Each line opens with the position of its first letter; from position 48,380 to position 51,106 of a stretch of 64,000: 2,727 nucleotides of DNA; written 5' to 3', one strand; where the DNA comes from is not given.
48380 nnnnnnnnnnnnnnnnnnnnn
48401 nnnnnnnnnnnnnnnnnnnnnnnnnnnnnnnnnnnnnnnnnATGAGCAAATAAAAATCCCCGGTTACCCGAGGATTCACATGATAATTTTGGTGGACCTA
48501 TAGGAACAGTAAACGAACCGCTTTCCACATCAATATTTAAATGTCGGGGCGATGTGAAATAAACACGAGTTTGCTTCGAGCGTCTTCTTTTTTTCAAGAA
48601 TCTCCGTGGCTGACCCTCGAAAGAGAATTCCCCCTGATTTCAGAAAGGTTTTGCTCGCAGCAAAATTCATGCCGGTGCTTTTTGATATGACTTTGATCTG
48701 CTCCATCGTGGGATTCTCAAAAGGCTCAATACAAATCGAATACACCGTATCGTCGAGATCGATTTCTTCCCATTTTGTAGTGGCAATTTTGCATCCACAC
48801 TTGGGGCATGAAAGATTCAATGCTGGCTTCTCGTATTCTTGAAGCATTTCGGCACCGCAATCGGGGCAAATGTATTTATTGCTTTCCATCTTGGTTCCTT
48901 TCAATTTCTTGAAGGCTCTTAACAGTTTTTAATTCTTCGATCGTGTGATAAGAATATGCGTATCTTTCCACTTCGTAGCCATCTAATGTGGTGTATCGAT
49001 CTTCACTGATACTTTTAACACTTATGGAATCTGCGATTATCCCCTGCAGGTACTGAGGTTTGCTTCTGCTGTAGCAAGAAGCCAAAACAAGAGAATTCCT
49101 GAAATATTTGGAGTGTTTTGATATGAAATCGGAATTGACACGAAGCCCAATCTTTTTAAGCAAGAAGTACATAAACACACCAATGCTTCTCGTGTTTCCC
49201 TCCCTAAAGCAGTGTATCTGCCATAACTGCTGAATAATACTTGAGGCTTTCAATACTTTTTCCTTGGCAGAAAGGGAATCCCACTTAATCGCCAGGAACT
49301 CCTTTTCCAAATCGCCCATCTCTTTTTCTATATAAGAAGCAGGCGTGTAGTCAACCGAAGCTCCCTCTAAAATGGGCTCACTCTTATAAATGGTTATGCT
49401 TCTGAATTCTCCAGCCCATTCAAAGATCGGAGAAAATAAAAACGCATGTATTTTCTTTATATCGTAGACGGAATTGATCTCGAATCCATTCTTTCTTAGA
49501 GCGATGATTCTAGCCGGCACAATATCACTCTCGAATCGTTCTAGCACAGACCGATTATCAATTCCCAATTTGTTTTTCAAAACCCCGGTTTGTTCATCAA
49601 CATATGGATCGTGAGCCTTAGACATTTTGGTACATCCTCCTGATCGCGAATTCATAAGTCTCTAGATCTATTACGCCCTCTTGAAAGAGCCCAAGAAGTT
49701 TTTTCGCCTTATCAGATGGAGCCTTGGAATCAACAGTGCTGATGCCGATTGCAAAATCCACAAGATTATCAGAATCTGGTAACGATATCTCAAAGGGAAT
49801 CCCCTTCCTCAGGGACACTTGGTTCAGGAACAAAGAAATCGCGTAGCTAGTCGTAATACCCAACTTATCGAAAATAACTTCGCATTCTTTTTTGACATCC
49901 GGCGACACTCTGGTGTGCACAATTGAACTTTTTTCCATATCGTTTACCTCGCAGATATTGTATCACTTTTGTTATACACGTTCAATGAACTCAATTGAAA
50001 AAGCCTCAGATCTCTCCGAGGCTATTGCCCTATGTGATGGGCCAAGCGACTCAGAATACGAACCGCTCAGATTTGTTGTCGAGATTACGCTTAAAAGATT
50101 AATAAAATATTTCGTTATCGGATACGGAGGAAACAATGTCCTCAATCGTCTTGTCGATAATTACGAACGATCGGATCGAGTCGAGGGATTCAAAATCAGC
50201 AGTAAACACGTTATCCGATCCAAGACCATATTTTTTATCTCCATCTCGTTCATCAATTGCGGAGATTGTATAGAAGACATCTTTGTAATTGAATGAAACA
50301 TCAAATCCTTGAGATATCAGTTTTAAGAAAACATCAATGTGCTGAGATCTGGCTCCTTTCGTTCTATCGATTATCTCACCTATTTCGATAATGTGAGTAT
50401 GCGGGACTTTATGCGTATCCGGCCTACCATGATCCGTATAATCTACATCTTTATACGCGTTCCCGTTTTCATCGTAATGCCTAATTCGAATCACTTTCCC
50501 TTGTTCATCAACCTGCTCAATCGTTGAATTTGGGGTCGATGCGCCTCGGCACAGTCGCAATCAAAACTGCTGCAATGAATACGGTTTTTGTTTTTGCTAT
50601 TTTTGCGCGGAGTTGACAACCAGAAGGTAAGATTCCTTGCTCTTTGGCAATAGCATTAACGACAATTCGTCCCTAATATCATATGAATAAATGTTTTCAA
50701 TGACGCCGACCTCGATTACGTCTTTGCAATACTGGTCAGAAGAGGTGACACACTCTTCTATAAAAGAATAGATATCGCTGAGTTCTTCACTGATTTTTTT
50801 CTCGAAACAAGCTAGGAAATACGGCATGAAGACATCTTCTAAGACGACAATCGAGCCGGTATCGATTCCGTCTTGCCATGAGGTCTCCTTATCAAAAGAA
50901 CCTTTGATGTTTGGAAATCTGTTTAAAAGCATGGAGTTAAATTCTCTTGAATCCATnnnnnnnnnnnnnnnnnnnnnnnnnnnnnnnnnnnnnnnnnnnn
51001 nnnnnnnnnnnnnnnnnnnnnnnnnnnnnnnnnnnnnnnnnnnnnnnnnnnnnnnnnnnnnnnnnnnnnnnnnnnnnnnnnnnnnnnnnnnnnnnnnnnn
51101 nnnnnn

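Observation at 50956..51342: Stand-alone toxin-like domain carrying the ribosomal protein L27 / phage capsid Prp cleavage signal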

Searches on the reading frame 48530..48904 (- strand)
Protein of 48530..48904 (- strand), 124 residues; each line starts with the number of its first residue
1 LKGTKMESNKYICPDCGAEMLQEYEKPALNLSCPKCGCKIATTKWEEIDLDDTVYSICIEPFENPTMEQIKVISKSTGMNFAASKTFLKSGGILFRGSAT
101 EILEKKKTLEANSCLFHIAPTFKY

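Call 3: search_protein_families(library=pfam, proteins=[window:48530-48904:-], max_evalue=0.1)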
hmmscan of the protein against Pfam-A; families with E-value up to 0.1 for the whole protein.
window:48530-48904:- (124 aa): 20 families
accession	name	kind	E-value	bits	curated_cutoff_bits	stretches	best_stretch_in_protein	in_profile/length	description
PF08271.17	Zn_Ribbon_TF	-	6.1e-06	26.1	29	1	11-41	1-30/43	TFIIB zinc-binding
PF24042.1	DUF7351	-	0.00074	19.7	31.2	1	13-53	4-44/177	Domain of unknown function (DUF7351)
PF14353.12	CpXC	-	0.0023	18.4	25.4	0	31-52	1-22/121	CpXC protein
PF18439.7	zf_UBZ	-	0.0023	18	25.6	1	10-26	2-17/32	Ubiquitin-Binding Zinc Finger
PF09723.15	Zn_ribbon_8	-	0.0036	17.7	34.4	1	11-38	6-34/41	Zinc ribbon domain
PF13240.11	Zn_Ribbon_1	-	0.0039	17.4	25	0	3-19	6-22/23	zinc-ribbon domain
PF04606.18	Ogr_Delta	-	0.0069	16.7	26.3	0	33-47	2-16/47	Ogr/Delta-like zinc finger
PF13248.11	Zn_ribbon_3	-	0.011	15.7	27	0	12-18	4-24/26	zinc-ribbon domain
PF21344.3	Zn_ribbon_LysW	-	0.011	15.7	27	0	13-20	24-31/46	Alpha-aminoadipate carrier protein LysW-like, globular domain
PF12773.13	DZR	-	0.025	15.2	27.3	1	4-40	6-34/45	Double zinc ribbon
PF13453.11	Zn_ribbon_TFIIB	-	0.025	14.4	22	0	12-21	1-10/41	Transcription factor zinc-finger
PF23548.1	Zn_ribbon_FGT1_2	-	0.029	14.4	27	0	10-20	20-30/35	FORGETTER1 second zinc ribbon domain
PF08792.16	A2L_zn_ribbon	-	0.034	14.3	22.9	0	8-19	19-30/33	A2L zinc ribbon domain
PF04981.18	NMD3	-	0.043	13.8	24.9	1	4-75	6-89/243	NMD3 family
PF01155.25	HypA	-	0.052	14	28.9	1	8-50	68-107/112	Hydrogenase/urease nickel incorporation, metallochaperone, hypA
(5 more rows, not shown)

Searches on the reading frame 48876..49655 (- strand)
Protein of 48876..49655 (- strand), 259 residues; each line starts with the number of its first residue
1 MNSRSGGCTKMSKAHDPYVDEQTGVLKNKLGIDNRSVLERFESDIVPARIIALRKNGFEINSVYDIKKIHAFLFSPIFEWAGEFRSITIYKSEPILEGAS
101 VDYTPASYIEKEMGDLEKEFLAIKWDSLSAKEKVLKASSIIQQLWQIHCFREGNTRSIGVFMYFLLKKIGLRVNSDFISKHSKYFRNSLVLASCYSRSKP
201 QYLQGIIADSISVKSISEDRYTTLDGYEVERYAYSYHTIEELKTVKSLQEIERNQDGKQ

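Call 3: search_protein_families(library=pfam, proteins=[window:48876-49655:-], max_evalue=0.1)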
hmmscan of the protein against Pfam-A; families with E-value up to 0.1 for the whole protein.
window:48876-49655:- (259 aa): 1 family
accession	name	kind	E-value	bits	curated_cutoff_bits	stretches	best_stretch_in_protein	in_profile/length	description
PF02661.23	Fic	-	1.7e-11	45.2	24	1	63-166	4-93/93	Fic/DOC family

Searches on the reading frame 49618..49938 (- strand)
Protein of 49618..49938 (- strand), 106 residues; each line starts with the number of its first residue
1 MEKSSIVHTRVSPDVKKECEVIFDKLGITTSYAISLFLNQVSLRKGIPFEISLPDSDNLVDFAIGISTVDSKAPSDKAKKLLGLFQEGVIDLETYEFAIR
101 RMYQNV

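Call 3: search_protein_families(library=pfam, proteins=[window:49618-49938:-], max_evalue=0.1)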
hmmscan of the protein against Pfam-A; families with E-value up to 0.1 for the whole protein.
window:49618-49938:- (106 aa): 1 family
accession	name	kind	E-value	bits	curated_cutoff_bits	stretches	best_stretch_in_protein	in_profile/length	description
PF04221.18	RelB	-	5e-10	39.6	22.4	1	5-60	2-57/82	RelB antitoxin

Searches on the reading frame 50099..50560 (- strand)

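Call 3: search_protein_families(library=pfam, proteins=[window:50099-50560:-], max_evalue=0.1)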
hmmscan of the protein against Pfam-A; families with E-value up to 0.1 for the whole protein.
window:50099-50560:- (153 aa): 1 family
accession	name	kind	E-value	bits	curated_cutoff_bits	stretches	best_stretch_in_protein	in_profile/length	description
PF15529.11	Ntox24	-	0.0011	19.7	24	1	8-57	18-68/91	Bacterial toxin 24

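Call 4: search_protein_families(library=ncbifam, proteins=[window:50099-50560:-], max_evalue=0.1)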
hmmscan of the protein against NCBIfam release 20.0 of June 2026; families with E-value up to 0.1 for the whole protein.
window:50099-50560:- (153 aa): 2 families
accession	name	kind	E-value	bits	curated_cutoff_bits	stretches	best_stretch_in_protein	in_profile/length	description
TIGR02861.1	SASP_H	subfamily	0.012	15.7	47.9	0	14-34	27-47/58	H-type small acid-soluble spore protein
NF006782.0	PRK09293.2-3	equivalog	0.038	13.1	457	1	86-137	15-66/280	class 1 fructose-bisphosphatase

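Call 31: search_protein_families(library=phrogs, proteins=[window:50099-50560:-], max_evalue=0.01)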
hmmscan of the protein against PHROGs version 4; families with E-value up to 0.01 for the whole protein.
window:50099-50560:- (153 aa): 3 families
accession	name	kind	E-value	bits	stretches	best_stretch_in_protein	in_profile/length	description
phrog_21033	-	unknown function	4.9e-05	24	1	8-57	182-231/265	-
phrog_18811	-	moron, auxiliary metabolic gene and host takeover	0.00025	20.7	1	8-58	612-664/676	toxin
phrog_3711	-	unknown function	0.0019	19.3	1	79-147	7-73/77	-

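Call 45: search_protein_families(library=padloc, proteins=[window:50099-50560:-], max_evalue=0.01)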
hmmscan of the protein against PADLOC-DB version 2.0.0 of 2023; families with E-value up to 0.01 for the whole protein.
window:50099-50560:- (153 aa): 0 families

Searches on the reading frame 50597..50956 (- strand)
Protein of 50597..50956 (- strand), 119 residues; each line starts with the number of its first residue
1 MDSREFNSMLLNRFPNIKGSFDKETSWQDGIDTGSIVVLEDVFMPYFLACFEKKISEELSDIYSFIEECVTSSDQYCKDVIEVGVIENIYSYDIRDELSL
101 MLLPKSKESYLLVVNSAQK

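Call 3: search_protein_families(library=pfam, proteins=[window:50597-50956:-], max_evalue=0.1)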
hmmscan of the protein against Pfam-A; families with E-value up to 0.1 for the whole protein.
window:50597-50956:- (119 aa): 2 families
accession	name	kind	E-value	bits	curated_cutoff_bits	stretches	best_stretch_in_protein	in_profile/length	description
PF24722.1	DUF7674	-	6.9e-13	49.1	27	1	10-110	4-104/111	Domain of unknown function (DUF7674)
PF16702.10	DUF5063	-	0.068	14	27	1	42-92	93-146/167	Domain of unknown function (DUF5063)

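Call 4: search_protein_families(library=ncbifam, proteins=[window:50597-50956:-], max_evalue=0.1)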
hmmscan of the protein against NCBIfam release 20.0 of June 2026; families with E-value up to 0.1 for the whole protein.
window:50597-50956:- (119 aa): 0 families

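Call 31: search_protein_families(library=phrogs, proteins=[window:50597-50956:-], max_evalue=0.01)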
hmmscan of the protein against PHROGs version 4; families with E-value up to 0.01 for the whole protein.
window:50597-50956:- (119 aa): 0 families

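Call 45: search_protein_families(library=padloc, proteins=[window:50597-50956:-], max_evalue=0.01)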
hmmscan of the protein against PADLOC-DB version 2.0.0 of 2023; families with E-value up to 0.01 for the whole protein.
window:50597-50956:- (119 aa): 0 families
